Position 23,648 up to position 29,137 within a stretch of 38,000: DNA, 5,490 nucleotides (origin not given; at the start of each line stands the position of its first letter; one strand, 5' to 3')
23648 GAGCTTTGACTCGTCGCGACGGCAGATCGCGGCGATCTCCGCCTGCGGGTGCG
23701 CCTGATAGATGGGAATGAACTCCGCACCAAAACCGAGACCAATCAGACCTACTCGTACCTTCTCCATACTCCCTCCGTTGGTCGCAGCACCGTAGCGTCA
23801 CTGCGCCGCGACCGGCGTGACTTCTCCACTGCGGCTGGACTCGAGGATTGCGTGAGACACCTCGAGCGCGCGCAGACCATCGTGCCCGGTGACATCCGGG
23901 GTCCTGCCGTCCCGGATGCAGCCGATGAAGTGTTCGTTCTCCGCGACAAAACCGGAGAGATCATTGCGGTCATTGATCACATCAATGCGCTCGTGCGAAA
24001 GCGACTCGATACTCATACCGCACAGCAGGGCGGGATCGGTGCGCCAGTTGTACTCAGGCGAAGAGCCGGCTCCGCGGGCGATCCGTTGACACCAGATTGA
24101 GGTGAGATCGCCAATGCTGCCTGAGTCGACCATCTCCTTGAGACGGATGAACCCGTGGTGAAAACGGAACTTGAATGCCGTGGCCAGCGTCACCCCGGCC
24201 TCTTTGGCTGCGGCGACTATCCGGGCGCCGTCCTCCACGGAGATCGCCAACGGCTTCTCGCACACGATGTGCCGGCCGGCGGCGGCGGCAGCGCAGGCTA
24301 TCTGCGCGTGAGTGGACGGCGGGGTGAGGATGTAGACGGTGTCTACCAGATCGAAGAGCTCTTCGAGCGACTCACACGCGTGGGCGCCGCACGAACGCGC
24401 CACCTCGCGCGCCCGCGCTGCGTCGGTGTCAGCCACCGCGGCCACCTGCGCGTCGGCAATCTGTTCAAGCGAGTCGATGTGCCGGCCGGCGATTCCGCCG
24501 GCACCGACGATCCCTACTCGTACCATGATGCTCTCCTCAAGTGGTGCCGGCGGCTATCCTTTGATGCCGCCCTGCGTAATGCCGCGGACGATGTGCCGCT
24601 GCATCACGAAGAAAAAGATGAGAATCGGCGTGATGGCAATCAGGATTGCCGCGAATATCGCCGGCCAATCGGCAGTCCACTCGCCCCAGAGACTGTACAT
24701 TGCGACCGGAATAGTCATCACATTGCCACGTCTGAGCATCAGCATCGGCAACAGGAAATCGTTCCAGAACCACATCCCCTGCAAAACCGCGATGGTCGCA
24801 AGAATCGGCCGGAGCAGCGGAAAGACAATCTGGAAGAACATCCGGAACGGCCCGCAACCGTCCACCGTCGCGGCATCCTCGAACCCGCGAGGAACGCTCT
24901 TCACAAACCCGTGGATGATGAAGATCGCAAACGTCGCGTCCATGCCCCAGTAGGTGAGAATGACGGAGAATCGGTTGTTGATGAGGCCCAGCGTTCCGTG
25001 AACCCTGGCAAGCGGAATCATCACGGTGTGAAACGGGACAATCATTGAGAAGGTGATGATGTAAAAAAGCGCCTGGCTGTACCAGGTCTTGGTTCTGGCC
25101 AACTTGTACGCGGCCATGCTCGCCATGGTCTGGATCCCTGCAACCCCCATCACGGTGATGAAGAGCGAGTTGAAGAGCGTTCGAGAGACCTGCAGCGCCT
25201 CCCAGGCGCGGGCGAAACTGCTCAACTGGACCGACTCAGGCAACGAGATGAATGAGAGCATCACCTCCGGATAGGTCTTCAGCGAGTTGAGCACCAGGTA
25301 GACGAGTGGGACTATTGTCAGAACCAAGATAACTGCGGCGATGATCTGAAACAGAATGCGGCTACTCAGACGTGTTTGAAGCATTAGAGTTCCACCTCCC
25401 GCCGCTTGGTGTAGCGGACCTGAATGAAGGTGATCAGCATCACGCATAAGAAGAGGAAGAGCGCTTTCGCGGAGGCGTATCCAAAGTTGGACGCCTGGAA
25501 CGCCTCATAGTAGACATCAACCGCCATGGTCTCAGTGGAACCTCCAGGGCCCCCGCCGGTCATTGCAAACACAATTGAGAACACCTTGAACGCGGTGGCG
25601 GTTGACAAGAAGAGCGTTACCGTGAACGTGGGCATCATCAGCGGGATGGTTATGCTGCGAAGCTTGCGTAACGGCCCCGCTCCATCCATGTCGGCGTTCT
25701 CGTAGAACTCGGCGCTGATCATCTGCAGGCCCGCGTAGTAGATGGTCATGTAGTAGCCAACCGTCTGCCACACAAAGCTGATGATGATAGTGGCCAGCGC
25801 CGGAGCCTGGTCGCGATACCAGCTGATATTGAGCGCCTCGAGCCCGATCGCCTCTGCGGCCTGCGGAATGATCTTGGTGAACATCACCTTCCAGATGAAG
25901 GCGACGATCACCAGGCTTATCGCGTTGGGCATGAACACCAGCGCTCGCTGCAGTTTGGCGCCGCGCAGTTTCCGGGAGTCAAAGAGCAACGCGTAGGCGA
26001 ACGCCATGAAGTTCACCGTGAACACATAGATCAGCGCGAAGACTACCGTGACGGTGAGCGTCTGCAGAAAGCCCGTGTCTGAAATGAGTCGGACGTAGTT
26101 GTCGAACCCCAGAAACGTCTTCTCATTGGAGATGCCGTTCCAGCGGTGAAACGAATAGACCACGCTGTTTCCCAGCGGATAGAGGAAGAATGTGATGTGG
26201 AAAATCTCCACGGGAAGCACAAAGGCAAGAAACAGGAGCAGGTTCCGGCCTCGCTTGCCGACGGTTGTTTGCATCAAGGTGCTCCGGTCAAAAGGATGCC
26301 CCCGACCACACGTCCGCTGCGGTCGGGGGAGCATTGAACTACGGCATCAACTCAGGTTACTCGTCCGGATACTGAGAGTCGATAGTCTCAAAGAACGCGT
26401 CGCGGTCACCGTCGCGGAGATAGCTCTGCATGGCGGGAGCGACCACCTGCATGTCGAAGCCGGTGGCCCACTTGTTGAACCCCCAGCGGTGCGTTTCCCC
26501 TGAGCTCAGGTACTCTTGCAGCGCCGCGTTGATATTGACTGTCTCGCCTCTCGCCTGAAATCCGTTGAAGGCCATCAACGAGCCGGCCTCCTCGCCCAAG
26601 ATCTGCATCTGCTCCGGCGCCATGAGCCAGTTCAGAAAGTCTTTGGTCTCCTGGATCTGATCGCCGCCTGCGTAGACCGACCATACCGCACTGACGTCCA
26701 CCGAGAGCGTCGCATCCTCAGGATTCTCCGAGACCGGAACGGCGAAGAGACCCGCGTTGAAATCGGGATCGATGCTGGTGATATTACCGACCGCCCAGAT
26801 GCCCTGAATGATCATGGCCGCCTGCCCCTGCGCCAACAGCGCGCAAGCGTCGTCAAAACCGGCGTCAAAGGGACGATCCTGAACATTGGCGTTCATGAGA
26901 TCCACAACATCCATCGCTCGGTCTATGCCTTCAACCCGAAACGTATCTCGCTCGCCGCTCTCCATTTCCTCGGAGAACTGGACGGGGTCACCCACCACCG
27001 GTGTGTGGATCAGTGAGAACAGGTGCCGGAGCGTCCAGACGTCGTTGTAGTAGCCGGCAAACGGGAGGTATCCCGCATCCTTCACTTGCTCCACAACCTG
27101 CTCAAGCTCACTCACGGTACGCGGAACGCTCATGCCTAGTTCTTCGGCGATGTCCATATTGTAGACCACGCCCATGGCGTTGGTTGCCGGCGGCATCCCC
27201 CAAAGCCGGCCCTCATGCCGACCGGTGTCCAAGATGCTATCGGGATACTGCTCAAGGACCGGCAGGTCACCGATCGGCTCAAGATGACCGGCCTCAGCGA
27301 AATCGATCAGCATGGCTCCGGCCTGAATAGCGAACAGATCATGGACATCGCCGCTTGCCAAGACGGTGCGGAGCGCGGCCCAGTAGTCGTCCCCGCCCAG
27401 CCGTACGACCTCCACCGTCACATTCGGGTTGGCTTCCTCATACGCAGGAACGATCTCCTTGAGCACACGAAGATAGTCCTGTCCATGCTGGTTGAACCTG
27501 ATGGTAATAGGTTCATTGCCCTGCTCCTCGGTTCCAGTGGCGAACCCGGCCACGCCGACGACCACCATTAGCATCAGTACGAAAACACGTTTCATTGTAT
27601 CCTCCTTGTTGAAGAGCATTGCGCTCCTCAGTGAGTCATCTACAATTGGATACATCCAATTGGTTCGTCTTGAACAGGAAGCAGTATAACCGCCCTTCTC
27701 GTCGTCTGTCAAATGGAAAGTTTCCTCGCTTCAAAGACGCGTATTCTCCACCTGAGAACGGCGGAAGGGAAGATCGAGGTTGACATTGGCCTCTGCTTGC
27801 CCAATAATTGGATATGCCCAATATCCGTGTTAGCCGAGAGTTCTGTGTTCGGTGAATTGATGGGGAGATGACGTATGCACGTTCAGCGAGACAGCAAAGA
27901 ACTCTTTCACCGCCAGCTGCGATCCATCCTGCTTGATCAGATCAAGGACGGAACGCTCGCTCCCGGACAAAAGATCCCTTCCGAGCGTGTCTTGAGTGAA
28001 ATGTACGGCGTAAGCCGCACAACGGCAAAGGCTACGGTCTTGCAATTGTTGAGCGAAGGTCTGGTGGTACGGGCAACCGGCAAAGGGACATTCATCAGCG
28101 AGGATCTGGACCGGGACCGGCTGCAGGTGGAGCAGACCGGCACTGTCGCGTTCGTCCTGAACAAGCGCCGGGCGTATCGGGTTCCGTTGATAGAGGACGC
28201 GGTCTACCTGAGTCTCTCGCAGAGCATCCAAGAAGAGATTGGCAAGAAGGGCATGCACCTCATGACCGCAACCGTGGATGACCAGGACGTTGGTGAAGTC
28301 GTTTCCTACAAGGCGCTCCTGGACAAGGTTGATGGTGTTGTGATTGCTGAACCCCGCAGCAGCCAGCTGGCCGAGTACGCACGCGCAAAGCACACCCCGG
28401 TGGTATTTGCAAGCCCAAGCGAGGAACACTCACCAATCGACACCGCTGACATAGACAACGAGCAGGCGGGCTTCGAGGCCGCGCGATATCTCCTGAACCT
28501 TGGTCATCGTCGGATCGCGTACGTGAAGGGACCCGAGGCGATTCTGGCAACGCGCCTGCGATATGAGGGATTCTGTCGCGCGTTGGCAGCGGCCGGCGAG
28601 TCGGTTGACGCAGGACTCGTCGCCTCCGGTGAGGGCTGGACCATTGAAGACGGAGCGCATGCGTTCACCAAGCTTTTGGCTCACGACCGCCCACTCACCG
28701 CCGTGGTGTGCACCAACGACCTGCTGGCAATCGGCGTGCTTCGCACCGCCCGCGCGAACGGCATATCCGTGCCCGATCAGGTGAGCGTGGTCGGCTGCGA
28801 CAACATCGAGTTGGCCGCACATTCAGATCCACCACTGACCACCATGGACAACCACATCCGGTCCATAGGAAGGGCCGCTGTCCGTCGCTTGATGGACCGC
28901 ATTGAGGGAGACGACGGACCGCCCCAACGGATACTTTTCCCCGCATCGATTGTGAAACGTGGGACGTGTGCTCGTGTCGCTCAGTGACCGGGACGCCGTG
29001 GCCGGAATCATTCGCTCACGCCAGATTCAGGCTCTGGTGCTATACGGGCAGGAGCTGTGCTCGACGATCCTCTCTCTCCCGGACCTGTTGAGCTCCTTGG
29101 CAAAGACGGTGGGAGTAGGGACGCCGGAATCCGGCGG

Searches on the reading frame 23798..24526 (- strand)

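Call 28: search_protein_families(library=pfam, proteins=[window:23798-24526:-], max_evalue=0.001)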
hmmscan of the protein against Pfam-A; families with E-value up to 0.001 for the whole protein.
window:23798-24526:- (242 aa): 4 families
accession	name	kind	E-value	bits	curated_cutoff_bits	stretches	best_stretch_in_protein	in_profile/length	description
PF01408.29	GFO_IDH_MocA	-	6.3e-30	104.8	24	1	2-117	1-119/120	Oxidoreductase family, NAD-binding Rossmann fold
PF02894.22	GFO_IDH_MocA_C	-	4.1e-10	40.3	22.9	1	193-235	172-214/218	Oxidoreductase family, C-terminal alpha/beta domain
PF03447.22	NAD_binding_3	-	1.2e-05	26.4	24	1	8-114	1-113/116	Homoserine dehydrogenase, NAD binding domain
PF22725.1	GFO_IDH_MocA_C3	-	2.3e-05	24.8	27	1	126-178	1-52/124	GFO/IDH/MocA C-terminal domain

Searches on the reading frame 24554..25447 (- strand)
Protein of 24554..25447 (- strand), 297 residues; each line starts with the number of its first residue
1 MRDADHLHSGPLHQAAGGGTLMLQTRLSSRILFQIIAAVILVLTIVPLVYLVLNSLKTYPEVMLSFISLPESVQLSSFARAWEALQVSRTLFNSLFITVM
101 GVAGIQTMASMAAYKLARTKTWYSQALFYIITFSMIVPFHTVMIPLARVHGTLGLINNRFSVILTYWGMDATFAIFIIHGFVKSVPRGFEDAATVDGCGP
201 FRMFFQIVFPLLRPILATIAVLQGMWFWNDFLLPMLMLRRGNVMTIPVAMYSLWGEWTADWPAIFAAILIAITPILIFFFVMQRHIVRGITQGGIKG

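Call 29: search_protein_families(library=pfam, proteins=[window:24554-25447:-], max_evalue=0.001)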
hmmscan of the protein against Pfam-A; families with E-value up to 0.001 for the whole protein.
window:24554-25447:- (297 aa): 1 family
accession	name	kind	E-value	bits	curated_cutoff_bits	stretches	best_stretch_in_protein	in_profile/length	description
PF00528.27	BPD_transp_1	-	1.4e-17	64.4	26.4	1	109-291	5-183/184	Binding-protein-dependent transport system inner membrane component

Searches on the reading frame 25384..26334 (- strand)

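Call 29: search_protein_families(library=pfam, proteins=[window:25384-26334:-], max_evalue=0.001)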
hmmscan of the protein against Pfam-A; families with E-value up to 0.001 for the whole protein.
window:25384-26334:- (316 aa): 1 family
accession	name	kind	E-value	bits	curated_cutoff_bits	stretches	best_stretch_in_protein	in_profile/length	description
PF00528.27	BPD_transp_1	-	5.5e-13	49.5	26.4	1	129-311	20-181/184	Binding-protein-dependent transport system inner membrane component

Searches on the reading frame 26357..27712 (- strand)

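Call 29: search_protein_families(library=pfam, proteins=[window:26357-27712:-], max_evalue=0.001)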
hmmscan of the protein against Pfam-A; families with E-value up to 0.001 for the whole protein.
window:26357-27712:- (451 aa): 2 families
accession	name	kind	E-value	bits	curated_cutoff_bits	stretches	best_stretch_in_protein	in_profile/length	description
PF01547.30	SBP_bac_1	-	1.1e-33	118.1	26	1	83-369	9-306/307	Bacterial extracellular solute-binding protein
PF13416.11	SBP_bac_8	-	3.2e-32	112.9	27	1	87-385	2-265/279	Bacterial extracellular solute-binding protein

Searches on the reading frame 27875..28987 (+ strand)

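Call 29: search_protein_families(library=pfam, proteins=[window:27875-28987:+], max_evalue=0.001)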
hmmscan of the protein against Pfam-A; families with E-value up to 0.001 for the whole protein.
window:27875-28987:+ (370 aa): 4 families
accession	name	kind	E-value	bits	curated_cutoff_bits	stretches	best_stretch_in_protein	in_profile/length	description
PF13377.12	Peripla_BP_3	-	1.8e-37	129.5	26.5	1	203-365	1-167/167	Periplasmic binding protein-like domain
PF00532.27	Peripla_BP_1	-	1.4e-31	110.5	22.2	1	107-360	12-278/281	Periplasmic binding proteins and sugar binding domain of LacI family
PF13407.12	Peripla_BP_4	-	4.5e-16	59.6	35.1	1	147-345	51-256/258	Periplasmic binding protein domain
PF00392.27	GntR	-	1.4e-15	57.2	27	1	14-74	4-64/64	Bacterial regulatory proteins, gntR family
